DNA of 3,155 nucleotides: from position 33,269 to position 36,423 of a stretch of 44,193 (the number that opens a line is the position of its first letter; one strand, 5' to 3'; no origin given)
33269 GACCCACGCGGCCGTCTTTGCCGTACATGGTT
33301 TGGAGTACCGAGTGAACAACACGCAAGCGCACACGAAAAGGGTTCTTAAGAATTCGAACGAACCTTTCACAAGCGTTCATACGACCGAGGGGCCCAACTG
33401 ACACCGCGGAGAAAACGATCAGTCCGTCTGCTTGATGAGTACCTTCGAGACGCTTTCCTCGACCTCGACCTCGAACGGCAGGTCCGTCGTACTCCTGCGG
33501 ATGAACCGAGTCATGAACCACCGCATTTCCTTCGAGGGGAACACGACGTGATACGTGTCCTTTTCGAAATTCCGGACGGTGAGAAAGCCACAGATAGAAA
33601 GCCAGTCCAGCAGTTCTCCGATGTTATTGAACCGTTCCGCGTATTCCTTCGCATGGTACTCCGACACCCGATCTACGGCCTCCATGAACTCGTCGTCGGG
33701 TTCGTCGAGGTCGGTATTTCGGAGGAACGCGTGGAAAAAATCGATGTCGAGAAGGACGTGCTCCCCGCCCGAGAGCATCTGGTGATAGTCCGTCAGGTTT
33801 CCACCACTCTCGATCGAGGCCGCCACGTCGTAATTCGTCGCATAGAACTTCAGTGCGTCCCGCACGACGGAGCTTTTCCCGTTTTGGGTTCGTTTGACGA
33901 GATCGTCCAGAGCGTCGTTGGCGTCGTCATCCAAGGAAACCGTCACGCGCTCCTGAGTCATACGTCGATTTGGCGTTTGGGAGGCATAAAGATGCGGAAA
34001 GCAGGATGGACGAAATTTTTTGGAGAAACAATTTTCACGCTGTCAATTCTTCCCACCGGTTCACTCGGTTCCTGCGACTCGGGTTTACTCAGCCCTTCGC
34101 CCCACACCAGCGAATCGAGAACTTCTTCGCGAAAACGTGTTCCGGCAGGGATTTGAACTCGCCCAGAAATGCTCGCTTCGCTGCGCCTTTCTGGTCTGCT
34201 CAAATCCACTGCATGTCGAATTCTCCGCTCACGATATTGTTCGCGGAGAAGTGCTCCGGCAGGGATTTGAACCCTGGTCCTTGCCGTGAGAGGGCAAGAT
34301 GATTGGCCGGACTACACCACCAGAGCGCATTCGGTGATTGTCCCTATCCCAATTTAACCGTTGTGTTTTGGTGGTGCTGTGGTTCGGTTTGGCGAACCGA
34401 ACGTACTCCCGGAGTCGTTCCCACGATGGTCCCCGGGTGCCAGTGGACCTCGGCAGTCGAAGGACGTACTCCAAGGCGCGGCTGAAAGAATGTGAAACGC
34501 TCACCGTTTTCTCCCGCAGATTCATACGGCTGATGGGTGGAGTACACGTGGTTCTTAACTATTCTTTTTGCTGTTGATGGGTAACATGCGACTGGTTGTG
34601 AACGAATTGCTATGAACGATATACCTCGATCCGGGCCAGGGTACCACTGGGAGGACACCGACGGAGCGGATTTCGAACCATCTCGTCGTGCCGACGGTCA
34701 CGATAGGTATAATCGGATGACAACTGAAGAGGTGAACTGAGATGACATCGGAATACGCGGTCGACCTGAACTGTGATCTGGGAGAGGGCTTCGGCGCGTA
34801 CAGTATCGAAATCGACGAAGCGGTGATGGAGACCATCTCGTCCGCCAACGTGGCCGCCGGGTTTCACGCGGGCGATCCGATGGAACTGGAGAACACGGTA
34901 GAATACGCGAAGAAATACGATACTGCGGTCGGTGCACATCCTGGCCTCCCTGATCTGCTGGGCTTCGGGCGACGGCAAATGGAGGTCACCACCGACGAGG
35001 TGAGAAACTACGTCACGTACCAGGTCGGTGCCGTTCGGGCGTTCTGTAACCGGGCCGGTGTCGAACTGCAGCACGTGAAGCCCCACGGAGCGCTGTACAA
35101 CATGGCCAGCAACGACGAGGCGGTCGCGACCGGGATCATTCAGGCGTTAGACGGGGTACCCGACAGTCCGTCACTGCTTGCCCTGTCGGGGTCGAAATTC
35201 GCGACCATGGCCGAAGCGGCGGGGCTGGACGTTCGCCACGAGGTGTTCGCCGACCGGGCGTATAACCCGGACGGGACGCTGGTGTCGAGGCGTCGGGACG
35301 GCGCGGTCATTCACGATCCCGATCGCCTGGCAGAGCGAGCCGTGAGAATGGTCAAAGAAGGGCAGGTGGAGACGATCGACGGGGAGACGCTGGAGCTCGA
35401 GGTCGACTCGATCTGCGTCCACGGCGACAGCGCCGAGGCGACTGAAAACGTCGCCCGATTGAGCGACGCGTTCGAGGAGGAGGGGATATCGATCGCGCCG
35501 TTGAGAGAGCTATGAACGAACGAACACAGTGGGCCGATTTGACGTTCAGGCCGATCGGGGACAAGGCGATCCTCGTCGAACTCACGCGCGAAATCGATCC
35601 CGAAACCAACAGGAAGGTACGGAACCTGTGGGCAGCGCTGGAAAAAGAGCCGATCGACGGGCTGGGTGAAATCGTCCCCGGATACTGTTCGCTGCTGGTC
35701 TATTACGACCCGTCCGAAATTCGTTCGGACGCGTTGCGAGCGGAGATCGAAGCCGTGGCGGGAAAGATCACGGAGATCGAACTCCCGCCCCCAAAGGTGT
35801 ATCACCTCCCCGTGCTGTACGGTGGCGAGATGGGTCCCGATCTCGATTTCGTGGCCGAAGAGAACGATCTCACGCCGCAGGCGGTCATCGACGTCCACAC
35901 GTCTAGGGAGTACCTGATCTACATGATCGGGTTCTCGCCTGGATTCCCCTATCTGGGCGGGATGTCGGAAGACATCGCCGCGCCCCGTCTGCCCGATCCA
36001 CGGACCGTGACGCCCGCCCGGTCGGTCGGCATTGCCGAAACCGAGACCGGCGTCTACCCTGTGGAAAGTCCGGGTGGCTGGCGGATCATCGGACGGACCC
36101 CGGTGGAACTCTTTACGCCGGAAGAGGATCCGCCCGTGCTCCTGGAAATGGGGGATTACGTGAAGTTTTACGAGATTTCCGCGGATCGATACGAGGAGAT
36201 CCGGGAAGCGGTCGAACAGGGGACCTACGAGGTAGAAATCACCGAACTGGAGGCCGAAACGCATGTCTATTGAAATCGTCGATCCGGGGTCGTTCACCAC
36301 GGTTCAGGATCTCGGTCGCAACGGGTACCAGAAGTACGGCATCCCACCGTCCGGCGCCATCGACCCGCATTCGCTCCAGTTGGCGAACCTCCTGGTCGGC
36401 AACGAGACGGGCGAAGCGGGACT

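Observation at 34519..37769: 102-bp ungapped direct repeat (offset 3149 bp) placing the same promoter/leader module in front of pxpA and the NRAMP gene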

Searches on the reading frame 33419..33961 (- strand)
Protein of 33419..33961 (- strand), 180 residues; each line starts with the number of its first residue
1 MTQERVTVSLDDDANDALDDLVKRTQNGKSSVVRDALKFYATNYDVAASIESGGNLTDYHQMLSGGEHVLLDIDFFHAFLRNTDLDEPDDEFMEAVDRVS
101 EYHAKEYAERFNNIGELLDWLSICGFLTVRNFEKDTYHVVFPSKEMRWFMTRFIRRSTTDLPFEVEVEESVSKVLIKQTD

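Call 7: search_protein_families(library=pfam, proteins=[window:33419-33961:-], max_evalue=0.01)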
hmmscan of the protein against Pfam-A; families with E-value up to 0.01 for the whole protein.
window:33419-33961:- (180 aa): 1 family
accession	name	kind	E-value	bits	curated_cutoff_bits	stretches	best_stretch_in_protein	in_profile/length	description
PF01402.27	RHH_1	-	4e-07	30.2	20.5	1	5-41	1-37/39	Ribbon-helix-helix protein, copG family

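Call 28: find_homologous_proteins(query=window:33422-33961:-, max_evalue=0.00001)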
Query window:33422-33961:- (180 aa): 278 proteins with E <= 0.00001 among 334 candidates; the best 120 are listed.
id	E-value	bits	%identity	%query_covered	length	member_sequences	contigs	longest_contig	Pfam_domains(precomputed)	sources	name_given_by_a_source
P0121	5.8e-114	396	99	100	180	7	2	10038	PF01402.28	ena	-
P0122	2.0e-100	352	88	100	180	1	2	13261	PF01402.28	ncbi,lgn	ncbi:MAG: ribbon-helix-helix protein, CopG family [archaeon]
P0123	1.2e-97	342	84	100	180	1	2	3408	PF01402.28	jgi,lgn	jgi:hypothetical protein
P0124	5.6e-97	340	87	100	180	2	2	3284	PF01402.28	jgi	jgi:Arc/MetJ-type ribon-helix-helix transcriptional regulator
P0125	1.4e-93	329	80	99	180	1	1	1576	PF01402.28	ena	-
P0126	3.0e-83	296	73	100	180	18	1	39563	PF01402.28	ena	-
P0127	3.2e-83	296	71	99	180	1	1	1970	PF01402.28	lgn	-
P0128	7.2e-82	291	71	100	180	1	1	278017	PF01402.28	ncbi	-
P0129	5.3e-81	288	71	99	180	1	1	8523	PF01402.28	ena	-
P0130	4.9e-79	282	68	99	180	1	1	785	PF01402.28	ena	-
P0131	5.7e-79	282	70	99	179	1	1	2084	PF01402.28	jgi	-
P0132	3.3e-76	273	69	99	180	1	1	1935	PF01402.28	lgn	-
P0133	6.1e-76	272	67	99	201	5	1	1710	PF01402.28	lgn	-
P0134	3.2e-75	269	67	99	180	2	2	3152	PF01402.28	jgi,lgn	jgi:predicted transcriptional regulator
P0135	7.2e-75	268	67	100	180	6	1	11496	PF01402.28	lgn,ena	-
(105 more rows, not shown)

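Call 29: search_protein_families(library=ncbifam, proteins=[window:33422-33961:-], max_evalue=0.001)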
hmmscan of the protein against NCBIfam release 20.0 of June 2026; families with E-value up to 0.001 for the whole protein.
window:33422-33961:- (180 aa): 2 families
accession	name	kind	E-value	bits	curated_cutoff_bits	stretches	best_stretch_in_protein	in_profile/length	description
TIGR02793.1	nikR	equivalog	0.00026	21.2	175.45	0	4-39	1-37/129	nickel-responsive transcriptional regulator NikR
NF002815.0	PRK02967.1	equivalog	0.00037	20.5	83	0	4-38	2-37/139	nickel-responsive transcriptional regulator NikR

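Call 39: predict_structure(alignment_id=A3)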
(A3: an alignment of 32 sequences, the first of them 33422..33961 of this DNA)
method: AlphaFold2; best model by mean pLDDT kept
length: 180 residues; sequences in the alignment: 32
mean_pLDDT: 70.9   pTM: 0.61
mean pLDDT of the five models: 70.9, 69.9, 67.8, 65.4, 63.7
residues with pLDDT >= 90: 32; 70-90: 70; 50-70: 45; < 50: 33
segments of 3 or more residues with pLDDT < 50: 1-10, 50-71
pLDDT, mean of each block of 10 residues (from residue 1): 31 60 66 59 55 47 44 60 73 81 85 90 82 88 85 92 92 87
secondary structure, 60 per line:
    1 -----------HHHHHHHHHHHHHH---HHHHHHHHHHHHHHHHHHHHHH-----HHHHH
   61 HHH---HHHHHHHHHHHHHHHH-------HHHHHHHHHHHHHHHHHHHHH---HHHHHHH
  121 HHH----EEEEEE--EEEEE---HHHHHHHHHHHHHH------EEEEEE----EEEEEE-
elements in order: H12-25 H29-50 H56-63 H67-82 H90-110 H114-123 E128-133 E136-140 H144-157 E164-169 E174-179

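Call 43: fold_search(model_id=the predicted structure, library=pdb)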
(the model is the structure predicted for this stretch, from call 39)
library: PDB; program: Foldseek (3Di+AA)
matches with E <= 10: 322; with E <= 0.001: 0
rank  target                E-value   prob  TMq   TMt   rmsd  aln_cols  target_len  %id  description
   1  7mwr_B                7.3e-03  1.00  0.44  0.34   7.8       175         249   10  Structure of De Novo designed beta sheet heterodimer LHD101A53/B4 (released 2022-01-19)
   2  9dd4_A                1.0e-02  1.00  0.39  0.51   5.1       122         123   19  Crystal Structure of Designed facilitated dissociation target LHD101An1: LHD101A with an N-terminal extension (released 2025-08-20)
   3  3njc_B                1.3e-02  0.69  0.25  0.28  10.5       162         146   15  Crystal structure of the yslB protein from Bacillus subtilis. Northeast Structural Genomics Consortium Target SR460. (released 2010-09-22)
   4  6bdd                  1.5e-02  1.00  0.38  0.38   6.4       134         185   12  Crystal structure of Fe(II) unliganded H-NOX protein from K. algicida (released 2018-05-30)
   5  6bde                  1.6e-02  0.98  0.34  0.33   6.5       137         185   11  Crystal structure of Fe(II) unliganded H-NOX protein mutant A71G from K. algicida (released 2018-05-30)
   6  9dd0_D                2.2e-02  0.99  0.41  0.55   4.3       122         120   17  Designed allosteric facilitated dissociation switch AS1 in complex state TH with methylated lysines, crystal #2 (released 2025-08-20)
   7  3njc_A                2.7e-02  0.77  0.29  0.33  10.1       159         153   14  Crystal structure of the yslB protein from Bacillus subtilis. Northeast Structural Genomics Consortium Target SR460. (released 2010-09-22)
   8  9dd0_B                3.0e-02  0.99  0.40  0.53   4.8       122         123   16  Designed allosteric facilitated dissociation switch AS1 in complex state TH with methylated lysines, crystal #2 (released 2025-08-20)
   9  9drl_A                4.5e-02  0.80  0.30  0.13  14.9       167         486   12  Cryo-EM structure of the T33-549 tetrahedral cage (released 2025-08-06)
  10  9drl_B                4.5e-02  0.63  0.28  0.15  12.2       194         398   13  Cryo-EM structure of the T33-549 tetrahedral cage (released 2025-08-06)
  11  9dd3_A                5.4e-02  0.85  0.31  0.24   8.6       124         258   12  Crystal Structure of Designed allosteric facilitated dissociation switch AS5 in complex state HE (released 2025-08-20)
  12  2o09_A                5.7e-02  0.60  0.30  0.30  12.1       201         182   11  Crystal structure of the H-NOX domain from Nostoc sp. PCC 7120 (released 2007-01-30)
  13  9dcx                  6.0e-02  0.82  0.31  0.23   7.8       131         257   13  Crystal Structure of designed allosteric facilitated dissociation switch AS1 (released 2025-08-20)
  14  7mwr_A                6.0e-02  0.54  0.30  0.27  14.6       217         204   15  Structure of De Novo designed beta sheet heterodimer LHD101A53/B4 (released 2022-01-19)
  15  9dcz_B                6.4e-02  0.96  0.40  0.52   4.9       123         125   19  Designed allosteric facilitated dissociation switch AS1 in complex state TH with methylated lysines, crystal #1 (released 2025-08-20)
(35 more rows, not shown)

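Call 62: search_solved_structures(query=A3, max_evalue=1, show_alignments=1)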
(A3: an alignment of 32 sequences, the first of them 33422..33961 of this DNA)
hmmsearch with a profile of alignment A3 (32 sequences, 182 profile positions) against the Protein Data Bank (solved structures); distinct sequences matched with E-value up to 1: 21.
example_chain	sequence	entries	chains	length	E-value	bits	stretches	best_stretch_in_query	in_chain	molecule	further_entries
7etr_A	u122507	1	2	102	0.011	18.7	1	5-71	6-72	Transcriptional regulator CopG family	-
1q5v_A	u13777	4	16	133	0.047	16.6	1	4-39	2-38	Nickel responsive regulator | Nickel-responsive regulator | Nickel-responsive regulatory protein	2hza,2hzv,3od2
1xrx_A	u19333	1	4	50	0.16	14.9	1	7-50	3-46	SeqA protein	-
1b01_A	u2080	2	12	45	0.19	14.6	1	3-41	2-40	TRANSCRIPTIONAL REPRESSOR COPG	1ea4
2cpg_A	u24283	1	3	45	0.2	14.6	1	3-41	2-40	TRANSCRIPTIONAL REPRESSOR COPG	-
7by2_A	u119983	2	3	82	0.22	14.5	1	4-55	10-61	CopG family transcriptional regulator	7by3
6iya_A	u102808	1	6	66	0.24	14.3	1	5-56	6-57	Transcriptional regulator CopG family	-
3ewe_B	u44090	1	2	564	0.55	13.1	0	73-128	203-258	Nucleoporin NUP85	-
6x08_B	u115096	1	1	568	0.56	13.1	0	73-128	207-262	Nucleoporin NUP85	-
3f3f_C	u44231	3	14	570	0.56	13.1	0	73-128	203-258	Nucleoporin NUP85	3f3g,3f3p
2prv_A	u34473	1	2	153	0.74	12.7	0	42-108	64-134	Uncharacterized protein yobK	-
3fmt_A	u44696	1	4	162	0.74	12.7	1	7-51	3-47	Protein seqA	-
4xmn_D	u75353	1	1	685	0.77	12.7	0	73-128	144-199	Nucleoporin NUP85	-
7n84_b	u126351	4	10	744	0.8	12.6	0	73-128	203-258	Nucleoporin NUP85 | NUP75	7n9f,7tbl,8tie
7tbi_V1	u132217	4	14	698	0.8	12.6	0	73-128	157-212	Nup85 | NUP75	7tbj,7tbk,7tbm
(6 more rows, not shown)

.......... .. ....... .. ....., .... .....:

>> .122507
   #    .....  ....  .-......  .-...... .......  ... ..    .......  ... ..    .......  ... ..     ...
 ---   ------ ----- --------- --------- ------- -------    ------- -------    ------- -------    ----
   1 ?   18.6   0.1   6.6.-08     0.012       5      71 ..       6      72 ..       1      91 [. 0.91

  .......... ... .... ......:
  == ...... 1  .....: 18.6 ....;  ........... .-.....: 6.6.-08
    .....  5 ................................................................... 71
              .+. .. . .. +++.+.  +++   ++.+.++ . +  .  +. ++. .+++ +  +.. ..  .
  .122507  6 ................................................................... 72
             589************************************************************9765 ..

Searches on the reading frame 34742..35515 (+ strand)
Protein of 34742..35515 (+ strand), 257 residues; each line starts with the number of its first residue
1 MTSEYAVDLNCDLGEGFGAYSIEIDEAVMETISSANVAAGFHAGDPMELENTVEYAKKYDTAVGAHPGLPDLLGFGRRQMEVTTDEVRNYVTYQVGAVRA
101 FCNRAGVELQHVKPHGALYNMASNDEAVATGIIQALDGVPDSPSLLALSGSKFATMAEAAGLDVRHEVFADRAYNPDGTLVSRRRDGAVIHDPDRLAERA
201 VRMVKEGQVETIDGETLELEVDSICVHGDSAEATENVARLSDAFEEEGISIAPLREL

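Call 7: search_protein_families(library=pfam, proteins=[window:34742-35515:+], max_evalue=0.01)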
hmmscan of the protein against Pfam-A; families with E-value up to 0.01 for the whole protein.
window:34742-35515:+ (257 aa): 1 family
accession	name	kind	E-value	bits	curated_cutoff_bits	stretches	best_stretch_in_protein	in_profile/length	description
PF03746.21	LamB_YcsF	-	4.7e-96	321.5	22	1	7-244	1-238/239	LamB/YcsF family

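Call 29: search_protein_families(library=ncbifam, proteins=[window:34742-35515:+], max_evalue=0.001)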
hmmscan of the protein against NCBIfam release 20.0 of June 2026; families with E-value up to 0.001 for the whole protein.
window:34742-35515:+ (257 aa): 5 families
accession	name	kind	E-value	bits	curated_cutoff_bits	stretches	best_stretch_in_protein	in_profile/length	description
NF003814.0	PRK05406.1-3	subfamily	4.8e-105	350.4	226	1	5-256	3-254/256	5-oxoprolinase subunit PxpA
NF003813.0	PRK05406.1-2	equivalog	7.6e-89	297.3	392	1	6-253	3-250/252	5-oxoprolinase subunit PxpA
NF003815.0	PRK05406.1-4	equivalog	2.5e-79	266.2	337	1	6-252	3-244/247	5-oxoprolinase subunit PxpA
NF003816.0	PRK05406.1-5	subfamily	8.7e-78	261.2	213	1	7-246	2-244/246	5-oxoprolinase subunit PxpA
NF003812.0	PRK05406.1-1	equivalog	1.7e-64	217.8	378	1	6-252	2-243/244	5-oxoprolinase subunit PxpA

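Call 46: find_homologous_proteins(query=window:34742-35512:+, max_evalue=1e-40)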
Query window:34742-35512:+ (257 aa): 7853 proteins with E <= 1e-40 among 8000 candidates; the best 120 are listed.
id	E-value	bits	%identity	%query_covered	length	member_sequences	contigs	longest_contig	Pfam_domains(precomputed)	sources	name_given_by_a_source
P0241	5.0e-164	561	100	100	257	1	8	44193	PF03746.22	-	-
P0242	5.8e-157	538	95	100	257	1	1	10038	PF03746.22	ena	-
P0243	1.2e-156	537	95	100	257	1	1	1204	PF03746.22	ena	-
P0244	1.0e-154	531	94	100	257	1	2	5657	PF03746.22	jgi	jgi:UPF0271 protein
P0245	2.3e-141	487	86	100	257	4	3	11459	PF03746.22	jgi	jgi:UPF0271 protein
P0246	3.3e-140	483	86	100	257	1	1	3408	PF03746.22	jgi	jgi:UPF0271 protein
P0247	1.9e-139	481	84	100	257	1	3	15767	PF03746.22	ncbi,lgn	ncbi:MAG: LamB/YcsF family protein [archaeon]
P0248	4.2e-139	480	84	100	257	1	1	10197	PF03746.22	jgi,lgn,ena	-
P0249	3.4e-138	477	83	100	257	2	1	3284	PF03746.22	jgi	jgi:UPF0271 protein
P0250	1.2e-132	459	81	100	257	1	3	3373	PF03746.22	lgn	-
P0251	7.2e-125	433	94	82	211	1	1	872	PF03746.22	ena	-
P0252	6.4e-122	424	74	100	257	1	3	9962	PF03746.22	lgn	-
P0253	7.7e-119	413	73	100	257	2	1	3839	PF03746.22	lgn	-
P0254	2.0e-105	370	66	98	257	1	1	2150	PF03746.22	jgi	-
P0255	9.1e-102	358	65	98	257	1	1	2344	PF03746.22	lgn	-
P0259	3.0e-99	349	63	98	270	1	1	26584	PF03746.22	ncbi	-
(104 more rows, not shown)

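Call 47: find_encoding_contigs(protein=P0247, flank=8000, max_places=2)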
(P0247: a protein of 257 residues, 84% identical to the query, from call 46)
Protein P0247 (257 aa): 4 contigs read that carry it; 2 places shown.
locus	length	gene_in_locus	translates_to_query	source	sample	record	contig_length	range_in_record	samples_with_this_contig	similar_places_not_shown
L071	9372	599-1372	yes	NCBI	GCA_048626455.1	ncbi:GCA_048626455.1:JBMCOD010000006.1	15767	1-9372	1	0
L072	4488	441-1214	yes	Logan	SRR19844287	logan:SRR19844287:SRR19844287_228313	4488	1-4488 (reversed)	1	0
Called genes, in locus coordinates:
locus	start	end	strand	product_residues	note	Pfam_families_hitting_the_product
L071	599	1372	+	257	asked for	PF03746:LamB_YcsF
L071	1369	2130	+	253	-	PF02682:CT_C_D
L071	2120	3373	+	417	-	PF02626:CT_A_B, PF00364:Biotin_lipoyl, PF25917:BSH_RND (weak), PF25984:BSH_YknX (weak)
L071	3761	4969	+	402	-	PF01566:Nramp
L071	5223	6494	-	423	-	PF24036:DUF7345, PF24034:DUF7343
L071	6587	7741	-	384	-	PF01979:Amidohydro_1, PF07969:Amidohydro_3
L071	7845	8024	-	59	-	PF07411:DUF1508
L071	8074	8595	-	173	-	PF00186:DHFR_1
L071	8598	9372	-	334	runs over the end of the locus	PF00303:Thymidylat_synt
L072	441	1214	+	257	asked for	PF03746:LamB_YcsF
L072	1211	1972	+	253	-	PF02682:CT_C_D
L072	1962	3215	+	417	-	PF02626:CT_A_B, PF00364:Biotin_lipoyl, PF25917:BSH_RND (weak), PF25984:BSH_YknX (weak)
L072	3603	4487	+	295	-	?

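Call 48: find_encoding_contigs(protein=P0252, flank=8000, max_places=2)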
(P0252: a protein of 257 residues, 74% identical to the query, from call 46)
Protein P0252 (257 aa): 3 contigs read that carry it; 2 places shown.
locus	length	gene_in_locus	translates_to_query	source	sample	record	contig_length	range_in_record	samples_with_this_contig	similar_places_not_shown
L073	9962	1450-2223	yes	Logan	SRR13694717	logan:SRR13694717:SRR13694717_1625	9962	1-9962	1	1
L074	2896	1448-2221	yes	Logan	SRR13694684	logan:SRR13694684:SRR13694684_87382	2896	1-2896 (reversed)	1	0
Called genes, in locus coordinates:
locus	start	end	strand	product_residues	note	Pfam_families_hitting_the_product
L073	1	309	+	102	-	?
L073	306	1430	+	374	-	PF03977:OAD_beta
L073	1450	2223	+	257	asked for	PF03746:LamB_YcsF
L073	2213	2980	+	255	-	PF02682:CT_C_D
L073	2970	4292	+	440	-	PF02626:CT_A_B, PF25973:BSH_CzcB (faint), PF25984:BSH_YknX (faint), PF00364:Biotin_lipoyl, PF25917:BSH_RND (weak)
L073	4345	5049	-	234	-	PF01177:Asp_Glu_race (weak), PF17645:Amdase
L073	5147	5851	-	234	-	PF00005:ABC_tran, PF13304:AAA_21 (faint)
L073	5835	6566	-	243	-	PF00005:ABC_tran, PF13304:AAA_21 (faint), PF12399:BCA_ABC_TP_C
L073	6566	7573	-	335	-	PF02653:BPD_transp_2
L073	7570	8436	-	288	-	PF02653:BPD_transp_2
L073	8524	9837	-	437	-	PF13433:Peripla_BP_5, PF13458:Peripla_BP_6, PF01094:ANF_receptor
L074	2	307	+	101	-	?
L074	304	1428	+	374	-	PF03977:OAD_beta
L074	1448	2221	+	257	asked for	PF03746:LamB_YcsF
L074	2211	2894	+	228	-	?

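Call 49: find_encoding_contigs(protein=P0259, flank=8000, max_places=2)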
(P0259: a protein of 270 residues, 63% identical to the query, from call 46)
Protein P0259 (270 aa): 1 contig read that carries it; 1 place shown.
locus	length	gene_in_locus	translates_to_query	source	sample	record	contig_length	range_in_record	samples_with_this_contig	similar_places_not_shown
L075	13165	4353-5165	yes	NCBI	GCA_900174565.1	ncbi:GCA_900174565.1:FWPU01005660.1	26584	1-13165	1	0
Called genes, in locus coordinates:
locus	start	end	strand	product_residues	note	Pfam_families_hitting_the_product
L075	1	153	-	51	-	?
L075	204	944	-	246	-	PF17131:TP_0789-like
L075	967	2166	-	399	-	PF12704:MacB_PCD, PF02687:FtsX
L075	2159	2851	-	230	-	PF00005:ABC_tran, PF13304:AAA_21 (faint), PF02463:SMC_N (weak)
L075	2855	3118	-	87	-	PF19845:DUF6320 (weak), PF13239:2TM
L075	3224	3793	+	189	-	PF05685:Uma2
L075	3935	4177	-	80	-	-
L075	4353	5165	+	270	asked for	PF03746:LamB_YcsF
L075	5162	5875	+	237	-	PF02682:CT_C_D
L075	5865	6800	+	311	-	PF02626:CT_A_B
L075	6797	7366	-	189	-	-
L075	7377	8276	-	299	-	PF02518:HATPase_c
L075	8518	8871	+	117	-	-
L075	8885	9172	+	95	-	-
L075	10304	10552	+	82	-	-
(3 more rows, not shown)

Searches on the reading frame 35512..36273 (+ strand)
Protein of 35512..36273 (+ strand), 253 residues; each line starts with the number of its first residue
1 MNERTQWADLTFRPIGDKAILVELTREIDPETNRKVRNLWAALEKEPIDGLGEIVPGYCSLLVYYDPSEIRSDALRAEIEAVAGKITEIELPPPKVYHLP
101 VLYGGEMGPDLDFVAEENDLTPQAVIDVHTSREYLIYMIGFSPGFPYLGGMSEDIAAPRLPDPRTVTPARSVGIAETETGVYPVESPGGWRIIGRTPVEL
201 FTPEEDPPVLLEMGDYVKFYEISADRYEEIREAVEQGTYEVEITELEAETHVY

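Call 7: search_protein_families(library=pfam, proteins=[window:35512-36273:+], max_evalue=0.01)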
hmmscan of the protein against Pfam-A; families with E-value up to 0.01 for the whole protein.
window:35512-36273:+ (253 aa): 1 family
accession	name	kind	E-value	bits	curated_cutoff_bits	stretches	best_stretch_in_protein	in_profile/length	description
PF02682.21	CT_C_D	-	1.7e-71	240.5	22.1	1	11-211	2-202/202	Carboxyltransferase domain, subdomain C and D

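Call 29: search_protein_families(library=ncbifam, proteins=[window:35512-36273:+], max_evalue=0.001)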
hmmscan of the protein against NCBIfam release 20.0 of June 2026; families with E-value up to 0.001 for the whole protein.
window:35512-36273:+ (253 aa): 2 families
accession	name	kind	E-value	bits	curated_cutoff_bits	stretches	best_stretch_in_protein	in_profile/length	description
TIGR00370.1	TIGR00370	equivalog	3.1e-61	206.3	145.55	1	15-219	1-201/202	5-oxoprolinase subunit PxpB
TIGR02712.1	urea_carbox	equivalog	1.9e-20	72.3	1303.85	2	163-248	981-1072/1201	urea carboxylase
